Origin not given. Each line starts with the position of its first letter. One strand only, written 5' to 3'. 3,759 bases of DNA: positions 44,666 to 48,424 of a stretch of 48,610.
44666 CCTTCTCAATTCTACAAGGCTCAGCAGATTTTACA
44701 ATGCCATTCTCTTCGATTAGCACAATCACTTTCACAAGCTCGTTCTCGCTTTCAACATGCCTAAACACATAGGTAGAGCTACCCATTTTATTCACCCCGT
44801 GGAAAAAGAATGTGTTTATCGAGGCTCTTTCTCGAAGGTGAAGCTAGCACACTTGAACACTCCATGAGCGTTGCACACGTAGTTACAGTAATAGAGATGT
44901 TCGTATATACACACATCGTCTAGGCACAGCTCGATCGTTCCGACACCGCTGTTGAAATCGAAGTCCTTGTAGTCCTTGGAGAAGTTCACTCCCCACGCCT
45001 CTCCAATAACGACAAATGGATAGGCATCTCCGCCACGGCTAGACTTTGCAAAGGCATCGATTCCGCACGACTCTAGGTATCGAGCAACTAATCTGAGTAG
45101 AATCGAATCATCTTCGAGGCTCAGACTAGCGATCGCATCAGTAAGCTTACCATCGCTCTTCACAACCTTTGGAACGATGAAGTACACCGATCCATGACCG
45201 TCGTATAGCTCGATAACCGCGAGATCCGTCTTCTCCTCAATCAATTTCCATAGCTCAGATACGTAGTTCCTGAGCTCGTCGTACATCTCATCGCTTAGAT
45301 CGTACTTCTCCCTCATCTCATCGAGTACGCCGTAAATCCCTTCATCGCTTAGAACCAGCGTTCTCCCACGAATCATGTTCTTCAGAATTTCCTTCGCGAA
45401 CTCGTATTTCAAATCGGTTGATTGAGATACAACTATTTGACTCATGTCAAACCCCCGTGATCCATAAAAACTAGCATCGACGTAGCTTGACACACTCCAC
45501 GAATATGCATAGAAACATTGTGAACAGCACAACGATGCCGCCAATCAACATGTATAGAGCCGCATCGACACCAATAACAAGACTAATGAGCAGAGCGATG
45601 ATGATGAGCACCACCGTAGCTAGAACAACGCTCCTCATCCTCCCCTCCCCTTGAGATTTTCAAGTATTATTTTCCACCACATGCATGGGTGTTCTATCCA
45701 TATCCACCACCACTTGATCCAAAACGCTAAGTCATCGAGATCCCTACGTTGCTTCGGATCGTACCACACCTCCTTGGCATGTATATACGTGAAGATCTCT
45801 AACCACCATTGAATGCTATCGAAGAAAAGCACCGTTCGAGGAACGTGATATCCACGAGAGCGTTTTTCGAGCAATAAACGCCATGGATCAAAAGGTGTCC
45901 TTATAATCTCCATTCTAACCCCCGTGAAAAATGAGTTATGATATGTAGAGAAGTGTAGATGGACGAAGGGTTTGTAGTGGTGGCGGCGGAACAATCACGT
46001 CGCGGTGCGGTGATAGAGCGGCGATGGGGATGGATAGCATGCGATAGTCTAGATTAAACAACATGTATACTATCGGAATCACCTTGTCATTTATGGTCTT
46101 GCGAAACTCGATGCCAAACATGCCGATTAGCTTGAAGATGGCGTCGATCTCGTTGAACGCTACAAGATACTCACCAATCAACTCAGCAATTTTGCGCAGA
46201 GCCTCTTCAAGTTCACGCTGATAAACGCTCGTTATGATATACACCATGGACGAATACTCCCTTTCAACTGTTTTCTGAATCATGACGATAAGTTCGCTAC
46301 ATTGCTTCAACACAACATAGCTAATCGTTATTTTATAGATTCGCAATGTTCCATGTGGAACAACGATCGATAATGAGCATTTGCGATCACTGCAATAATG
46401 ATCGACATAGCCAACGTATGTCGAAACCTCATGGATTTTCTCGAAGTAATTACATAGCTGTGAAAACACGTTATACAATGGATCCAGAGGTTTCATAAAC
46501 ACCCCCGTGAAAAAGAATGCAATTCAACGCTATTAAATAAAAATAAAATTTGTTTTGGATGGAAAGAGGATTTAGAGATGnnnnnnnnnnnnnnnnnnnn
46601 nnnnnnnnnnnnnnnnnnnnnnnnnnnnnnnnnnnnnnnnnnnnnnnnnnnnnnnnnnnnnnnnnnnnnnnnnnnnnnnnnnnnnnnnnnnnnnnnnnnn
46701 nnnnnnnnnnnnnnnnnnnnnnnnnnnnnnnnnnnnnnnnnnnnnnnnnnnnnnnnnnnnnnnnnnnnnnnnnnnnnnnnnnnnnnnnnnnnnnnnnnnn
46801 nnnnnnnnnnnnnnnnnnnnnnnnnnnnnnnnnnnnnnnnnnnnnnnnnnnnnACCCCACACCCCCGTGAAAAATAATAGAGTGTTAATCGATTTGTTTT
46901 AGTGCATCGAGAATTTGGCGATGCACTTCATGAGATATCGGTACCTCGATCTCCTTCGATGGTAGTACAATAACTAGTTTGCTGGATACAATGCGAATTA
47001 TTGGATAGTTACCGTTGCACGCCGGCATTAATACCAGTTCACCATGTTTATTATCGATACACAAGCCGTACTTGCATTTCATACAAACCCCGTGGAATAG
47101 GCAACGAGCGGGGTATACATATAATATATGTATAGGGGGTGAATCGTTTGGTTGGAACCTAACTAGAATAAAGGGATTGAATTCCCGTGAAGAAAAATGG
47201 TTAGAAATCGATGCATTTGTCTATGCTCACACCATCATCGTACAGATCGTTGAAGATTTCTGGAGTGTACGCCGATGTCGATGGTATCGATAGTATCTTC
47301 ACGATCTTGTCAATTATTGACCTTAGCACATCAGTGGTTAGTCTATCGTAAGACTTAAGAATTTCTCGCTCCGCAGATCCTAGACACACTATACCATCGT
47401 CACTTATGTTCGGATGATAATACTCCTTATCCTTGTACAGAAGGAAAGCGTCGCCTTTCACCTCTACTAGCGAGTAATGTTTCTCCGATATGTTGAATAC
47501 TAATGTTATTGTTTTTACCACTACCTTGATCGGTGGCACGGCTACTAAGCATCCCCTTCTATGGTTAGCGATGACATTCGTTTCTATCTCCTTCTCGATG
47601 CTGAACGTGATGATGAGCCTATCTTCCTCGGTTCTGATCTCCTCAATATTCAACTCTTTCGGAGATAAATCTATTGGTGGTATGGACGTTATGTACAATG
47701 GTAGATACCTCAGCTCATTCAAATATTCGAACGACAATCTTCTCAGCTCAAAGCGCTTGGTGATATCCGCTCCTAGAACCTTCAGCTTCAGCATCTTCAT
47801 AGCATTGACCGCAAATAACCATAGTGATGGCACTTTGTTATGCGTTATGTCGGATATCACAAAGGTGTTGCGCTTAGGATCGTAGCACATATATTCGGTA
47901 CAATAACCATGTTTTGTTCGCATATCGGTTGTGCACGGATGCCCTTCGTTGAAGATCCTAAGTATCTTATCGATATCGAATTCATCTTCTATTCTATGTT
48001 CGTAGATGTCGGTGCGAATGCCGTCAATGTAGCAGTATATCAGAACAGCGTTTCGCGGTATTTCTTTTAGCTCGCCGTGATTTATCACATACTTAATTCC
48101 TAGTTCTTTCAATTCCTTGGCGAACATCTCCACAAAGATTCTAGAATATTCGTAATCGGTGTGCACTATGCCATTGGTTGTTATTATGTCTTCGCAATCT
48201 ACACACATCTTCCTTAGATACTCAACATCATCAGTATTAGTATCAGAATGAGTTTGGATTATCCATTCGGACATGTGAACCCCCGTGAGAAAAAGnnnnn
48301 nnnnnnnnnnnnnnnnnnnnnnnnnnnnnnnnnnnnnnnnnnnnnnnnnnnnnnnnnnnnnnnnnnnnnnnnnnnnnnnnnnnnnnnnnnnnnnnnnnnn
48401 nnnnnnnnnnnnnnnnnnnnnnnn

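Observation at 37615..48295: Array of at least 17 copies of a conserved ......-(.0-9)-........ element, each 4-8 nt upstream of the ATG of consecutive same-strand small genes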

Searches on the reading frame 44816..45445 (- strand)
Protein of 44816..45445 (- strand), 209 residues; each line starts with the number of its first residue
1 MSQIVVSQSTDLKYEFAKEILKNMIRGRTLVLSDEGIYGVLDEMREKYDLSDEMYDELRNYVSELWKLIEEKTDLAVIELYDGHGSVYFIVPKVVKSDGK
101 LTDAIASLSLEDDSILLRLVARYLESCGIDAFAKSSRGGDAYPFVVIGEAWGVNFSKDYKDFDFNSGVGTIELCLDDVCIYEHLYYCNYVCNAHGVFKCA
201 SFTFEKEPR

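Call 17: search_protein_families(library=pfam, proteins=[window:44816-45445:-], max_evalue=0.05)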
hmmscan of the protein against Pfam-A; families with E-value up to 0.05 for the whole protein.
window:44816-45445:- (209 aa): 0 families

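Call 75: find_encoding_contigs(protein=window:44816-45445:-, flank=10000, max_places=5)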
Protein window:44816-45445:- (209 aa): 1 contig read that carries it; 1 place shown.
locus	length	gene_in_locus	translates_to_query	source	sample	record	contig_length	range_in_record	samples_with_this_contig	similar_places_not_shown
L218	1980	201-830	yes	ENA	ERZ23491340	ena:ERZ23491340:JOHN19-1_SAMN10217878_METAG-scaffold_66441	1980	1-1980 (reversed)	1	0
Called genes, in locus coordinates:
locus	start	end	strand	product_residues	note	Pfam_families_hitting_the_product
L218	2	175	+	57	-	?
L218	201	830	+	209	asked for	-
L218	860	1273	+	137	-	-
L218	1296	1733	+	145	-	-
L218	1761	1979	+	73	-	?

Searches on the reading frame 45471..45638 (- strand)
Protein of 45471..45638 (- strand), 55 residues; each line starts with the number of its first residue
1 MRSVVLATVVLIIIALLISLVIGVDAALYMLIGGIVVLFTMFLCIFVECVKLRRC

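Call 19: search_protein_families(library=pfam, proteins=[window:45471-45638:-], max_evalue=0.05)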
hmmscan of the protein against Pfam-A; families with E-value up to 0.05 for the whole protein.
window:45471-45638:- (55 aa): 1 family
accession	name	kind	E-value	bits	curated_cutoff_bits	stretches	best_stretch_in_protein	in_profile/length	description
PF03899.21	ATP-synt_I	-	0.039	14.8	25.1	1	4-43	3-42/99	ATP synthase I chain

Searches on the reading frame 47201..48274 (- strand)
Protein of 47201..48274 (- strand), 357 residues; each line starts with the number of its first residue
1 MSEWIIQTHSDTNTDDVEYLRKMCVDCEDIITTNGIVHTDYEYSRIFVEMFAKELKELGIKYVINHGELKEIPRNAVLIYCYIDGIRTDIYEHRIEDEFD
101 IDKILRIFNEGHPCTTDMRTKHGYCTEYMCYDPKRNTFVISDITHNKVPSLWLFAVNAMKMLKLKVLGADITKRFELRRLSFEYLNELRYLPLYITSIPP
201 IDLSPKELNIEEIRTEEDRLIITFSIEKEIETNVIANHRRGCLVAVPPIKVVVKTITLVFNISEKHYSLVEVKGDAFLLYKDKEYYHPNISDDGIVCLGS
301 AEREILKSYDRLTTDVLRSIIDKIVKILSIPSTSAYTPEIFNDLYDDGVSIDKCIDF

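Call 9: search_protein_families(library=pfam, proteins=[window:47201-48274:-], max_evalue=0.01)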
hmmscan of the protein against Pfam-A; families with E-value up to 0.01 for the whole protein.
window:47201-48274:- (357 aa): 0 families

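Call 11: search_protein_families(library=phrogs, proteins=[window:47201-48274:-], max_evalue=0.001)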
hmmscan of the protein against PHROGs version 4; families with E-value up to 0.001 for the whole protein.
window:47201-48274:- (357 aa): 0 families

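Call 20: find_encoding_contigs(protein=window:47201-48274:-, flank=10000, max_places=10)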
Protein window:47201-48274:- (357 aa): 2 contigs read that carry it; 2 places shown.
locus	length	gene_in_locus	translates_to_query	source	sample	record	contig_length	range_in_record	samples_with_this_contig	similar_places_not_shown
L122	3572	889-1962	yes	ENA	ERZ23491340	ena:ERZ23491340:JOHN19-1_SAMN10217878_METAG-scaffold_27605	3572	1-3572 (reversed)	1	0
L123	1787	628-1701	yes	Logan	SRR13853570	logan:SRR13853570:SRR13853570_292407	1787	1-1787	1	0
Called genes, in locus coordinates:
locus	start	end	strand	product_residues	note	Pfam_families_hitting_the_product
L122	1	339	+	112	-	?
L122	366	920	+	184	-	-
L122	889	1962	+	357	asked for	-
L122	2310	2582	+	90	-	-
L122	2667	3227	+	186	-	-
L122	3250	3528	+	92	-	-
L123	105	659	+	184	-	-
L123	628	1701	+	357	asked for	-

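Call 76: search_protein_families(library=ncbifam, proteins=[window:47201-48274:-], max_evalue=0.1)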
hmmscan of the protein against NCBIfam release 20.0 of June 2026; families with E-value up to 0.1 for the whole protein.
window:47201-48274:- (357 aa): 1 family
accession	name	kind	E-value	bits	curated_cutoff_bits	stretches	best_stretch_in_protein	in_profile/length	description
NF003135.0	PRK04046.3-3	equivalog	0.088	12.1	320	0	209-299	81-174/226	translation initiation factor IF-6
